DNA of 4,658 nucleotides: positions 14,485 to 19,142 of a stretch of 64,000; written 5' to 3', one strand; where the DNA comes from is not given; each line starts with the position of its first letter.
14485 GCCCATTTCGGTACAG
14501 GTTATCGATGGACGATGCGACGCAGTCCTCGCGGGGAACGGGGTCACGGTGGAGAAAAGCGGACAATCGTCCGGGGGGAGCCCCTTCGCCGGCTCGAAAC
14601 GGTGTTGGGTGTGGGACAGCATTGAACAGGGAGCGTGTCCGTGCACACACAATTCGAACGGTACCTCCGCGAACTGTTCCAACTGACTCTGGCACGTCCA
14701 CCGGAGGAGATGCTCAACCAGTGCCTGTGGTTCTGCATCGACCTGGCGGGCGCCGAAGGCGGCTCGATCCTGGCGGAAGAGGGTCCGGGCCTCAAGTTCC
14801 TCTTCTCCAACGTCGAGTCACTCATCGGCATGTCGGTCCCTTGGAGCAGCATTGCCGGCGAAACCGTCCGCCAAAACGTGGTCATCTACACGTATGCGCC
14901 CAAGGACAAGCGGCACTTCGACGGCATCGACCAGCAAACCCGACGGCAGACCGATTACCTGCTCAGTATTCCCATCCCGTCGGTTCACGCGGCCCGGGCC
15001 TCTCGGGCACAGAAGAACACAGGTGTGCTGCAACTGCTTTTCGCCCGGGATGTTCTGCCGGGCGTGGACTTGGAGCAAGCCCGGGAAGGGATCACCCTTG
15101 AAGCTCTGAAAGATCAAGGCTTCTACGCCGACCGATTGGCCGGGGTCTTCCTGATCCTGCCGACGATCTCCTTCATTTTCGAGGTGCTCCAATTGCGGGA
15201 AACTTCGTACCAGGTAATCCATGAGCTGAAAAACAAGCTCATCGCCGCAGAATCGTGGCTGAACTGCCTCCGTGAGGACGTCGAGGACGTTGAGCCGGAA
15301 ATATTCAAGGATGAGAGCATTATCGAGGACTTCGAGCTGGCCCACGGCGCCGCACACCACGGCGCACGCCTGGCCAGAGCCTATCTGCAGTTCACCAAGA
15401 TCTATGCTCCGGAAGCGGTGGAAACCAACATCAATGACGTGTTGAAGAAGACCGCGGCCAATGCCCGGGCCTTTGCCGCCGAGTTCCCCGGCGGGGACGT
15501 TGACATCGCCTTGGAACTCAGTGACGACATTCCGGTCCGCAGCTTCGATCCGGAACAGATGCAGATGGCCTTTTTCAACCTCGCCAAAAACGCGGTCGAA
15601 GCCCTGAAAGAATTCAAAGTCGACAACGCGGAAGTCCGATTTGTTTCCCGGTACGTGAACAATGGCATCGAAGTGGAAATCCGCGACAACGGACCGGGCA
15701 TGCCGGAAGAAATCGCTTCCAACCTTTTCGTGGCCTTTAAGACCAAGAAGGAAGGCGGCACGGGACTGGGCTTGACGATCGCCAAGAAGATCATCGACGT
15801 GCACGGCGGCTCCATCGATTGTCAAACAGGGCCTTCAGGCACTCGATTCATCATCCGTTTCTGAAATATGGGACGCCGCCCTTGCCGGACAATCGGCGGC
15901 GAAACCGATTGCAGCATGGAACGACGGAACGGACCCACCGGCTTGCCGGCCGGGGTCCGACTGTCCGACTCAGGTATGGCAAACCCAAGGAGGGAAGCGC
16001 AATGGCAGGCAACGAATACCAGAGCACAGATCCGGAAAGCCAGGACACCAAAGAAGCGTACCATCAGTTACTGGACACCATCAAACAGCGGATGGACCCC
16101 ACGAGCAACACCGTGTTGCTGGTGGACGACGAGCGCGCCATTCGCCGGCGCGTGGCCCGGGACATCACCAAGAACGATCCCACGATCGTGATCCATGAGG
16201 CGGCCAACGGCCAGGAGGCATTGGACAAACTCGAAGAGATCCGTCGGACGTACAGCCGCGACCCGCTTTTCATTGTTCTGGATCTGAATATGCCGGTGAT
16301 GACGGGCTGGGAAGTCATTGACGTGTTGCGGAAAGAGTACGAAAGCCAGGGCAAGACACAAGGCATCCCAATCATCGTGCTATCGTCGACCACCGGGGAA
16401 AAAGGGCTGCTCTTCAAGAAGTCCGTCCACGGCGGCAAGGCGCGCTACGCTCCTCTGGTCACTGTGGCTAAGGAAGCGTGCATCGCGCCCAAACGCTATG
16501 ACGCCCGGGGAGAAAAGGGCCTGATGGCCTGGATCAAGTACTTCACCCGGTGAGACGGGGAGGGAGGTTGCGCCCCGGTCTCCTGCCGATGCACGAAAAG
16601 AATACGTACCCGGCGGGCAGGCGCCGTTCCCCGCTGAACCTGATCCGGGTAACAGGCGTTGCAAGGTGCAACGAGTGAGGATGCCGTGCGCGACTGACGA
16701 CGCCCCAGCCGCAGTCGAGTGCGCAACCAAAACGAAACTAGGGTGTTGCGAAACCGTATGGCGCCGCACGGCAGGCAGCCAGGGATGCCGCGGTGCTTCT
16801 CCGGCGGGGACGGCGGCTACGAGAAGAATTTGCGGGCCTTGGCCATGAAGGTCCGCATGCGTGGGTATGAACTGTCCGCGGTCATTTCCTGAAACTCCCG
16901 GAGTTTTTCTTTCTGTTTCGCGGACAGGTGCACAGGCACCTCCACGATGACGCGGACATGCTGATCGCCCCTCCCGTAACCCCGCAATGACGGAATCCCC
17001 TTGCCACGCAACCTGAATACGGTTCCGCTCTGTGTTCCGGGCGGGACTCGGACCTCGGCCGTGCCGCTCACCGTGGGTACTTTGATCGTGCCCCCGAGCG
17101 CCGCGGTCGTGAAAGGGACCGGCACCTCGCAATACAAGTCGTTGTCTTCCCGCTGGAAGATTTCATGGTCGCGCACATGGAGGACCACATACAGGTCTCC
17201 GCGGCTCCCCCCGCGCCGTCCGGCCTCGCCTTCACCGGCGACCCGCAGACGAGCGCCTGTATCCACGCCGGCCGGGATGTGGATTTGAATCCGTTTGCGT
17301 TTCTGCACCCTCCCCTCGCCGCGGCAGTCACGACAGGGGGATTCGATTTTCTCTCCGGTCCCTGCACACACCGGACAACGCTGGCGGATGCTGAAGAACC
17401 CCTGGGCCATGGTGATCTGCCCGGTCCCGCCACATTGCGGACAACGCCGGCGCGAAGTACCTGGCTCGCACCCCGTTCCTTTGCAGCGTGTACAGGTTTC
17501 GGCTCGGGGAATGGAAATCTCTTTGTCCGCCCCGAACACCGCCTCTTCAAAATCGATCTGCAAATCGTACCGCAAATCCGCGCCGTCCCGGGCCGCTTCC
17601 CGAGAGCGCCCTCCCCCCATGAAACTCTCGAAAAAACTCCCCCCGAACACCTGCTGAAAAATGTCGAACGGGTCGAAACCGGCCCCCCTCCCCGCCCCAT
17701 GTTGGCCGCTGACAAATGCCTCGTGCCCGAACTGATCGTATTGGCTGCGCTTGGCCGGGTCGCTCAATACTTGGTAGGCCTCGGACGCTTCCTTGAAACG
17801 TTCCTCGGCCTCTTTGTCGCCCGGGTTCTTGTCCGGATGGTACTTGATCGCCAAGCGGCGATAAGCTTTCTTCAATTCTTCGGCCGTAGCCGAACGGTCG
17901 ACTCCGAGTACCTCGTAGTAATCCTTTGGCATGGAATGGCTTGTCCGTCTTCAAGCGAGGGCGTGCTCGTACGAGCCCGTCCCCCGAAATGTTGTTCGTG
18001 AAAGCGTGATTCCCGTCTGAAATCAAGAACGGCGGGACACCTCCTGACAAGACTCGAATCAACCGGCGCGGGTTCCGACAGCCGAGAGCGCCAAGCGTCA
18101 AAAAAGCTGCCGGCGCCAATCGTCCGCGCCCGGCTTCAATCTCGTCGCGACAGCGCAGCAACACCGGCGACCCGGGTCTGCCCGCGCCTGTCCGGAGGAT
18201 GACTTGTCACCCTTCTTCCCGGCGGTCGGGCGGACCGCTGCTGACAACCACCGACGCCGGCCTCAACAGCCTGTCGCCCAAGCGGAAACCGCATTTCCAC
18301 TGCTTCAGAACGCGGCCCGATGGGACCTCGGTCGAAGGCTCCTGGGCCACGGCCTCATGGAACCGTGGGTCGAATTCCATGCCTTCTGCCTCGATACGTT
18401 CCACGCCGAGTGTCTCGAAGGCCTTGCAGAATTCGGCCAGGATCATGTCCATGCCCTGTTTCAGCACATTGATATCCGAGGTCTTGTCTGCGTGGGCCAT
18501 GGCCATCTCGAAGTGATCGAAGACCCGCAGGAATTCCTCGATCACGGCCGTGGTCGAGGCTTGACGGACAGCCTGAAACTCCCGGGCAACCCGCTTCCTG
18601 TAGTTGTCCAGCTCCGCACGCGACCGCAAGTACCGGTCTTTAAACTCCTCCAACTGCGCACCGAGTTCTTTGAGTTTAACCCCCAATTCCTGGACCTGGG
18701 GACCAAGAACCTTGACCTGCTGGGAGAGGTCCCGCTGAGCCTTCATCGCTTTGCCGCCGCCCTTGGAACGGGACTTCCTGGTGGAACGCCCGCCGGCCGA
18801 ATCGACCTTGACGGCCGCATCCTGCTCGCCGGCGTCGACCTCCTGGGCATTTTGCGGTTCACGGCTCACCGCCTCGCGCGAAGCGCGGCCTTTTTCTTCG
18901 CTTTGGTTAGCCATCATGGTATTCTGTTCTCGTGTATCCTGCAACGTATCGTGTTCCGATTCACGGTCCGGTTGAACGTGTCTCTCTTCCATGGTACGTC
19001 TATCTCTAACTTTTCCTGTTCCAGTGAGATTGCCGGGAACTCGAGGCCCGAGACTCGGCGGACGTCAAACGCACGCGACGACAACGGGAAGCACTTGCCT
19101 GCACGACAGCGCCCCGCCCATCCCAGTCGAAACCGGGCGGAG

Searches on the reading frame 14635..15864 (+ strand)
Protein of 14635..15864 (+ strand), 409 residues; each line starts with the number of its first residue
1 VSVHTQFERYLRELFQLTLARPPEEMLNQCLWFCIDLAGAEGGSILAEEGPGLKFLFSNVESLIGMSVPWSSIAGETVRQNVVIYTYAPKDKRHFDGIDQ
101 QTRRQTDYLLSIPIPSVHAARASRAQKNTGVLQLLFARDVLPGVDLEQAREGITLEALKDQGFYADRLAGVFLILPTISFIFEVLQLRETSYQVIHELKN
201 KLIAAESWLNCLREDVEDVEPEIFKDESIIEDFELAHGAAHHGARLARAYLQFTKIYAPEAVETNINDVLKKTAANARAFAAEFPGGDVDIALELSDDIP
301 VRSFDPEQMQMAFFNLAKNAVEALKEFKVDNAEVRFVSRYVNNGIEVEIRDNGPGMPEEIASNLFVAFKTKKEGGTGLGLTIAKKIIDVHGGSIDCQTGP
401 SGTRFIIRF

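Call 40: search_protein_families(library=pfam, max_evalue=0.00001, proteins=[window:14635-15864:+])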
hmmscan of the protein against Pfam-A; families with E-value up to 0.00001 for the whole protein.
window:14635-15864:+ (409 aa): 1 family
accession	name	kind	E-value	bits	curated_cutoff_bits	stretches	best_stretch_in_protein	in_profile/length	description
PF02518.31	HATPase_c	-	9.9e-21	74.7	26.4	1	305-409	2-107/111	Histidine kinase-, DNA gyrase B-, and HSP90-like ATPase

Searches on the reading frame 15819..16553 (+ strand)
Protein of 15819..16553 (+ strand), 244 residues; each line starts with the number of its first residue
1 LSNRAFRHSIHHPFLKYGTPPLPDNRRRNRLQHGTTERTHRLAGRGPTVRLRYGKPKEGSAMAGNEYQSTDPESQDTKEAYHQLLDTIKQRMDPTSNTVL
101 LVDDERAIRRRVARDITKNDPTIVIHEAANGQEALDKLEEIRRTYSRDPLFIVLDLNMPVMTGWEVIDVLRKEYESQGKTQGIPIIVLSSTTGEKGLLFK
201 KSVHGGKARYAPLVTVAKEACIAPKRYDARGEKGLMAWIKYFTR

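Call 40: search_protein_families(library=pfam, max_evalue=0.00001, proteins=[window:15819-16553:+])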
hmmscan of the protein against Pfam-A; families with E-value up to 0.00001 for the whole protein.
window:15819-16553:+ (244 aa): 1 family
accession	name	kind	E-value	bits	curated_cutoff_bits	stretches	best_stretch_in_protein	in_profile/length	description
PF00072.30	Response_reg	-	8.3e-12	45.7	30.2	1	99-192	1-80/111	Response regulator receiver domain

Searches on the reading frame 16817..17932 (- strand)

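Call 40: search_protein_families(library=pfam, max_evalue=0.00001, proteins=[window:16817-17932:-])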
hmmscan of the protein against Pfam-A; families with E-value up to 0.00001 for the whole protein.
window:16817-17932:- (371 aa): 3 families
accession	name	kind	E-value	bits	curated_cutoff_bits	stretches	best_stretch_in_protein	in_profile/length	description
PF01556.23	DnaJ_C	-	1.6e-55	187.8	26.6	1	120-333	1-152/152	DnaJ C terminal domain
PF00226.36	DnaJ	-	1.5e-29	102.3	27.8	1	4-66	1-63/63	DnaJ domain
PF00684.25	DnaJ_CXXCXGXG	-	2.2e-13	50.7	32.7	1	147-207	1-65/65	DnaJ central domain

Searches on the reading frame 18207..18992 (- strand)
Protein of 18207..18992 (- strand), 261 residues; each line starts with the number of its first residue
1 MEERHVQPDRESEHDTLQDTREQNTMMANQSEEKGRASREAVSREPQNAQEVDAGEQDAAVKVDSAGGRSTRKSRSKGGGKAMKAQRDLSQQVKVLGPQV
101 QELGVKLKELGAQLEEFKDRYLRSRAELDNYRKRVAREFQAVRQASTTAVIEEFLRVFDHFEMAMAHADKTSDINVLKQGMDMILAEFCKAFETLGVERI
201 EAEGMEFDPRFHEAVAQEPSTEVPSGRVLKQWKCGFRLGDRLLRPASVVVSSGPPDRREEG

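Call 40: search_protein_families(library=pfam, max_evalue=0.00001, proteins=[window:18207-18992:-])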
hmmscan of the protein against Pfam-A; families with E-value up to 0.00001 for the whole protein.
window:18207-18992:- (261 aa): 1 family
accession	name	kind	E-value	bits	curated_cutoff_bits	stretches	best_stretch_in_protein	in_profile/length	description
PF01025.24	GrpE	-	1.4e-45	155.3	25.8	1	92-251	5-164/165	GrpE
